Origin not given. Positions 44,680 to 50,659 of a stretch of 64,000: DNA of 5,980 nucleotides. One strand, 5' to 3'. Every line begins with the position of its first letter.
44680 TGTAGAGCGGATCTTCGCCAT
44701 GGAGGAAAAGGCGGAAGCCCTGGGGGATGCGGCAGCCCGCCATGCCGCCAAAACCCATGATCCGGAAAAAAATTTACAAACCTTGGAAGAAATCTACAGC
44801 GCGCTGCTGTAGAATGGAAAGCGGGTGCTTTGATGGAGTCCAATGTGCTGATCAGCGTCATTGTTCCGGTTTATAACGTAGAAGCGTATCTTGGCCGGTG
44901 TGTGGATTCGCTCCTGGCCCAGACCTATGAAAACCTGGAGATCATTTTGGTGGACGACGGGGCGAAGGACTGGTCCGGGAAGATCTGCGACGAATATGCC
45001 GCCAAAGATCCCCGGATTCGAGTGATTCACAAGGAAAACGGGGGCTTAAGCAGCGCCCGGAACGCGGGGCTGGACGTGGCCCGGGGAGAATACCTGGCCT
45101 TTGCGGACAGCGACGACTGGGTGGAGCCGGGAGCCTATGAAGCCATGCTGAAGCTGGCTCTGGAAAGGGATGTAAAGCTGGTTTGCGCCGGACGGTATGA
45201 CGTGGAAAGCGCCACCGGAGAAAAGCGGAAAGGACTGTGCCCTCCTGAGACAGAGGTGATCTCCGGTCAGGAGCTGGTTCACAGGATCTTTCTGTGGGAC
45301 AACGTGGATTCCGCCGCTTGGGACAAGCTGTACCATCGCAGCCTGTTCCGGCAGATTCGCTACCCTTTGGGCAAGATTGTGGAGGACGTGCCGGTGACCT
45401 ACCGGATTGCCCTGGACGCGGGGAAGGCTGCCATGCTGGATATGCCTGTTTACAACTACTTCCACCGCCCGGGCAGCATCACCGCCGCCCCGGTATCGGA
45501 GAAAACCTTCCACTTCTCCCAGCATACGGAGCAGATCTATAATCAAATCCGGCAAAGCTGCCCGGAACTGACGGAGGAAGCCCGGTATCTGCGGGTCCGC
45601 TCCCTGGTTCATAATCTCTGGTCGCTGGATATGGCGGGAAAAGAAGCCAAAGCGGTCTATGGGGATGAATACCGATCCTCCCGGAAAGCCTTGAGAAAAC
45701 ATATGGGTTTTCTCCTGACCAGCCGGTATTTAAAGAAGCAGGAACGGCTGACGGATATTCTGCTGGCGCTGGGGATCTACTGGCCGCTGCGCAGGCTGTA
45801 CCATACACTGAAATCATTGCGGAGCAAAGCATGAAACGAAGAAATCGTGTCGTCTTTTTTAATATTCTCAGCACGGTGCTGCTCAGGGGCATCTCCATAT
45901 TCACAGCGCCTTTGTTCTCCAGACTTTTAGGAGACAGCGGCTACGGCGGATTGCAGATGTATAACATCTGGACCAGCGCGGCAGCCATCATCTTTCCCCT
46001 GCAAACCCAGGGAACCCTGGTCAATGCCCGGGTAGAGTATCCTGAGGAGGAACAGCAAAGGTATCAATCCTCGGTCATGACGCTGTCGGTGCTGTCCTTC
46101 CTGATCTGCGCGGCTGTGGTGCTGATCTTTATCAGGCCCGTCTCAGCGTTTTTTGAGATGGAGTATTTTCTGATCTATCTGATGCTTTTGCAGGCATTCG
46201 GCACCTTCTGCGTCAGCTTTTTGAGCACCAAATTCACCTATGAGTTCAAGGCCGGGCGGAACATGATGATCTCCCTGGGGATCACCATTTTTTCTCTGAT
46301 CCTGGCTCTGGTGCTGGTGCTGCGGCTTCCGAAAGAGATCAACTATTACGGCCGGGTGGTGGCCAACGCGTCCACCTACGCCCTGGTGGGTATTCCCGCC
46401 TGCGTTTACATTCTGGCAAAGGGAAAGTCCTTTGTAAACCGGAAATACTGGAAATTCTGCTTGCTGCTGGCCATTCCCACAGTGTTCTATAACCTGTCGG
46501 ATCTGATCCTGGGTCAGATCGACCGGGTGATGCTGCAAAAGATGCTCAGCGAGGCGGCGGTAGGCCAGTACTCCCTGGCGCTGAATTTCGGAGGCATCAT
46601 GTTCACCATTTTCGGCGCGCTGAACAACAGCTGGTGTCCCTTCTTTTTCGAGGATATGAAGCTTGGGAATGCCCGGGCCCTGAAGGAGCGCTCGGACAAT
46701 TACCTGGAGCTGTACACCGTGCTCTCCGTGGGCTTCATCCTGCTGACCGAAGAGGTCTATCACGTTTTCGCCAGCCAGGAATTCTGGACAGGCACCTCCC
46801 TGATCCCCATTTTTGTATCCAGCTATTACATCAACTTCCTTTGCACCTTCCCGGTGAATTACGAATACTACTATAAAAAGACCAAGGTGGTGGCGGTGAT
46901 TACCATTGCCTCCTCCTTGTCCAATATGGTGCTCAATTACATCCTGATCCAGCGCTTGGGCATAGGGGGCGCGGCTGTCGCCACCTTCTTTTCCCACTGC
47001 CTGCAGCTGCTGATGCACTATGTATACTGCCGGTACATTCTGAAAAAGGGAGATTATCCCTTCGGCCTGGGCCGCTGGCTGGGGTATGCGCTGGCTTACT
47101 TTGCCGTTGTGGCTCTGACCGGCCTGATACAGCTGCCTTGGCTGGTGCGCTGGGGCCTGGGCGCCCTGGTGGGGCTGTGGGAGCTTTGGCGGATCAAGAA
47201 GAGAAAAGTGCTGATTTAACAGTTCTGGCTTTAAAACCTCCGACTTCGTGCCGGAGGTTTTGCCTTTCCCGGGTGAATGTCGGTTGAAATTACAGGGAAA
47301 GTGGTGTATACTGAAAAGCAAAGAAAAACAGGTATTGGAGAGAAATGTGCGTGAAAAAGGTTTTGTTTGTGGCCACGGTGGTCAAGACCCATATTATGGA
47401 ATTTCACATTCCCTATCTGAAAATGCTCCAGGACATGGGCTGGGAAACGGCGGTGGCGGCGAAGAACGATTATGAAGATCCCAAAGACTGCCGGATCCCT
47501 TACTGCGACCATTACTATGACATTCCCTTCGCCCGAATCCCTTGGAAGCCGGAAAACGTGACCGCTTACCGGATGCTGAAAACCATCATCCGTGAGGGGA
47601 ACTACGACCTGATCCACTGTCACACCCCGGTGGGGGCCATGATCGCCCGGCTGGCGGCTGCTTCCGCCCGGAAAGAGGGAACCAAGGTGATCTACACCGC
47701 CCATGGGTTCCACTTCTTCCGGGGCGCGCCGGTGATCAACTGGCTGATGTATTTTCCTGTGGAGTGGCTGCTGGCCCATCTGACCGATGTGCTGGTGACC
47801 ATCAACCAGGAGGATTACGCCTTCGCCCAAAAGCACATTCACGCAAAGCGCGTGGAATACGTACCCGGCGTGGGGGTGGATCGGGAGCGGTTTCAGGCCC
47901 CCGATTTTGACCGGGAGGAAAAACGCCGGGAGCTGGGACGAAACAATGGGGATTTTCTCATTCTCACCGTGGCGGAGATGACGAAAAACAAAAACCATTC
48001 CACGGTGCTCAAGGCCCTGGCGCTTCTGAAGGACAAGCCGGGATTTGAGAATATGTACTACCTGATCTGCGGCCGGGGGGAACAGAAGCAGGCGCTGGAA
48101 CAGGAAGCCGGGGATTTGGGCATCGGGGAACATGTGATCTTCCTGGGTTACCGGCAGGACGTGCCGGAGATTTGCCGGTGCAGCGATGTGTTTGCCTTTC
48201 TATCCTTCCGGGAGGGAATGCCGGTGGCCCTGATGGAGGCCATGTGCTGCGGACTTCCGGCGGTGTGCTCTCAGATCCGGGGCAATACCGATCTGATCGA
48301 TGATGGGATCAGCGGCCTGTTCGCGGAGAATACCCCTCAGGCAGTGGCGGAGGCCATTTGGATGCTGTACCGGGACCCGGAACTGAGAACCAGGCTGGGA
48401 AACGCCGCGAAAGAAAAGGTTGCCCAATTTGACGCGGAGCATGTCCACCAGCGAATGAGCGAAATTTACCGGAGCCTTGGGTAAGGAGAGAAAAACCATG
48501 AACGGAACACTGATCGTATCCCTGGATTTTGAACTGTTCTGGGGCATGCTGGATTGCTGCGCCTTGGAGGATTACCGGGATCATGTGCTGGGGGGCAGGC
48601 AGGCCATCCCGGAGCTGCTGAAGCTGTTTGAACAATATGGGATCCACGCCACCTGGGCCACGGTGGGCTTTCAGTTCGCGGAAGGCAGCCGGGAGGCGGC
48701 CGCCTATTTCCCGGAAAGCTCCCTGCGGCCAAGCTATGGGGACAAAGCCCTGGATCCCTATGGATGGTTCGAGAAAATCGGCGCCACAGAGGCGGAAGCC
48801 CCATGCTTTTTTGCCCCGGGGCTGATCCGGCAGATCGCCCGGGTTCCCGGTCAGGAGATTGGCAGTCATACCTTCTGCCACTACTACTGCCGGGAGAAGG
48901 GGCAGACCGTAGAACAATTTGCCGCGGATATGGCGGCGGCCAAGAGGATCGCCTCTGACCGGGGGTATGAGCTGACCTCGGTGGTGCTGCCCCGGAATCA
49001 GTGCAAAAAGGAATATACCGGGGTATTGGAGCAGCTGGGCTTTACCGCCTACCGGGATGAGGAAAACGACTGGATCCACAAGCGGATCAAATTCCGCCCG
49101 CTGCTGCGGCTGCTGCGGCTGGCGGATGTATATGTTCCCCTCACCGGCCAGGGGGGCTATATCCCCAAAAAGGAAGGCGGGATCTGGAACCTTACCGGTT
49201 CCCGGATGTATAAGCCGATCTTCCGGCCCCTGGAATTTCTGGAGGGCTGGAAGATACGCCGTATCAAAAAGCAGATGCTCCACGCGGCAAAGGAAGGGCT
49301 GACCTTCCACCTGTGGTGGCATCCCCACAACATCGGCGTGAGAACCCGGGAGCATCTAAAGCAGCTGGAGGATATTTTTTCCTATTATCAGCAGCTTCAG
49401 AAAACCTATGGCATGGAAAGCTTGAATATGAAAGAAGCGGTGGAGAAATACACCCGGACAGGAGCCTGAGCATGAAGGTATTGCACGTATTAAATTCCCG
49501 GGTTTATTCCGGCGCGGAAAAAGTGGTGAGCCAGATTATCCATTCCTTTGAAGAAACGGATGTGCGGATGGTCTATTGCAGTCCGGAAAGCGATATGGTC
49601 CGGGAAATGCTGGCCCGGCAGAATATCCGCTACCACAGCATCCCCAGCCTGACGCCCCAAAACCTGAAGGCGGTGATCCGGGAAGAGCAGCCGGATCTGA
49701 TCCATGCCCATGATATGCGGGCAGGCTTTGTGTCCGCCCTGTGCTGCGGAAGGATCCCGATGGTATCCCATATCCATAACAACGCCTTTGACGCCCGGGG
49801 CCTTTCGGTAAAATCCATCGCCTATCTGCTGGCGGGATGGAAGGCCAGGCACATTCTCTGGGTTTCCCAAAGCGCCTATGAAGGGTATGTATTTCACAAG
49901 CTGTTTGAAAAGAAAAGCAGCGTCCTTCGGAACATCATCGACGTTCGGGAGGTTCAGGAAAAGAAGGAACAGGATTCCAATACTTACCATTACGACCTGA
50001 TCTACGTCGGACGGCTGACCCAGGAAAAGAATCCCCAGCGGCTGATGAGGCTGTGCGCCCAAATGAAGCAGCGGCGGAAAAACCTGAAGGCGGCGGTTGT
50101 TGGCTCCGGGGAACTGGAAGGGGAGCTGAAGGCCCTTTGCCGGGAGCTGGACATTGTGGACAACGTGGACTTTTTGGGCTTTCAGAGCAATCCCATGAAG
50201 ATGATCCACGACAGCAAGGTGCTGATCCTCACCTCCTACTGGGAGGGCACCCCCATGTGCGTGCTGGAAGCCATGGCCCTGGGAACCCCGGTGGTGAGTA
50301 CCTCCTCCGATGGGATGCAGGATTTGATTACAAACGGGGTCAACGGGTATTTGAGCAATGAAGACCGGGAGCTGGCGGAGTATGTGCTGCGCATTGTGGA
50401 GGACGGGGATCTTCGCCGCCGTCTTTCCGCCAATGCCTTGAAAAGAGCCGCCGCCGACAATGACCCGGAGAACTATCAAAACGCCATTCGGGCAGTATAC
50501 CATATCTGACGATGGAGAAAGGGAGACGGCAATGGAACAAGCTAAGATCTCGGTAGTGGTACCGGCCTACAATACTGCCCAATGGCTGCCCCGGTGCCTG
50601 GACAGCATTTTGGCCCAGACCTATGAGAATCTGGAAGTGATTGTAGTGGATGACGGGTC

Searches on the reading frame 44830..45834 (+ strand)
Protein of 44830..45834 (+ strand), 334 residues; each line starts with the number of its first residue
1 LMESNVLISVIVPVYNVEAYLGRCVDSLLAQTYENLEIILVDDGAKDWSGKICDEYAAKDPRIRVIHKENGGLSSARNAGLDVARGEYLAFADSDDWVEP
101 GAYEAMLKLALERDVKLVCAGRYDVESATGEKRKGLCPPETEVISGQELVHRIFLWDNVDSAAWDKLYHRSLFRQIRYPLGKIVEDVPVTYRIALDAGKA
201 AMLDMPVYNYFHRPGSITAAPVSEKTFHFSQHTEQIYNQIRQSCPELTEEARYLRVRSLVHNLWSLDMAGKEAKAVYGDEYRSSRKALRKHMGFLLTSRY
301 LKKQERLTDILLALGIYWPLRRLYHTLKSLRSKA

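Call 9: search_protein_families(library=pfam, proteins=[window:44830-45834:+], max_evalue=0.0001)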
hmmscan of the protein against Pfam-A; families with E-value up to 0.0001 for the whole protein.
window:44830-45834:+ (334 aa): 3 families
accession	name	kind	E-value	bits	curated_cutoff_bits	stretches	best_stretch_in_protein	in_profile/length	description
PF00535.33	Glycos_transf_2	-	2.7e-43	148.2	23.3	1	9-176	1-167/168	Glycosyl transferase family 2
PF13641.12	Glyco_tranf_2_3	-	1e-12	49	27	1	8-119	3-120/230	Glycosyltransferase like family 2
PF10111.15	Glyco_tranf_2_2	-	5.2e-09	36.4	27.3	1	9-113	1-109/276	Glycosyltransferase like family 2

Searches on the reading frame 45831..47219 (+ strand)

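Call 9: search_protein_families(library=pfam, proteins=[window:45831-47219:+], max_evalue=0.0001)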
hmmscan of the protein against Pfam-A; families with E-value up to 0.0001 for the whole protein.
window:45831-47219:+ (462 aa): 2 families
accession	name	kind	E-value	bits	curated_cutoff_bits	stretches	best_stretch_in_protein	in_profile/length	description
PF01943.22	Polysacc_synt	-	1.2e-22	81.1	28.2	1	8-274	5-272/274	Polysaccharide biosynthesis protein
PF13440.11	Polysacc_synt_3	-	3.5e-05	23.6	23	1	29-263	2-230/293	Polysaccharide biosynthesis protein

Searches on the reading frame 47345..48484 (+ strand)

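Call 9: search_protein_families(library=pfam, proteins=[window:47345-48484:+], max_evalue=0.0001)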
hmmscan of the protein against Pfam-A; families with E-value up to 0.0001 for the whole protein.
window:47345-48484:+ (379 aa): 7 families
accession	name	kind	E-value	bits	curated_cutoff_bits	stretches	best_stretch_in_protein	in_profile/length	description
PF00534.26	Glycos_transf_1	-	5.4e-41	140.4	26.4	1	189-357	1-171/172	Glycosyl transferases group 1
PF13692.12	Glyco_trans_1_4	-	1.1e-30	107.2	27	1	205-344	3-142/142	Glycosyl transferases group 1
PF13477.12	Glyco_trans_4_2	-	2e-16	60.8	23.4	1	5-151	1-137/139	Glycosyl transferase 4-like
PF13439.12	Glyco_transf_4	-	2.2e-15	57.5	28.5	1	26-181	13-169/170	Glycosyltransferase Family 4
PF13579.12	Glyco_trans_4_4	-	7.9e-14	52.7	29.7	1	26-174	12-156/158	Glycosyl transferase 4-like domain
PF20706.3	GT4-conflict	-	2.5e-06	27.2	26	1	186-335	179-334/385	Family 4 Glycosyltransferase in conflict systems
PF13524.12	Glyco_trans_1_2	-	5.3e-06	26.9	25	1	294-368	65-139/144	Glycosyl transferase-like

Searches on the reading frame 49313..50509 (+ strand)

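Call 9: search_protein_families(library=pfam, proteins=[window:49313-50509:+], max_evalue=0.0001)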
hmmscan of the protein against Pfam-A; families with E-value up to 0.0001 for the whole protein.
window:49313-50509:+ (398 aa): 6 families
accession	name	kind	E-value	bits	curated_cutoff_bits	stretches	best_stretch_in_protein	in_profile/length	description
PF00534.26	Glycos_transf_1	-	1.7e-39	135.6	26.4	1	216-377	5-171/172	Glycosyl transferases group 1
PF13692.12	Glyco_trans_1_4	-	1.2e-29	103.8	27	1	228-364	3-142/142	Glycosyl transferases group 1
PF13439.12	Glyco_transf_4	-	6.5e-11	43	28.5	1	66-211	2-168/170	Glycosyltransferase Family 4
PF13579.12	Glyco_trans_4_4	-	4.3e-08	34.1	29.7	1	67-180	2-127/158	Glycosyl transferase 4-like domain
PF20706.3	GT4-conflict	-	3.2e-07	30.1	26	1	205-382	177-357/385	Family 4 Glycosyltransferase in conflict systems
PF13524.12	Glyco_trans_1_2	-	9.4e-07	29.3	25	1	256-387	13-137/144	Glycosyl transferase-like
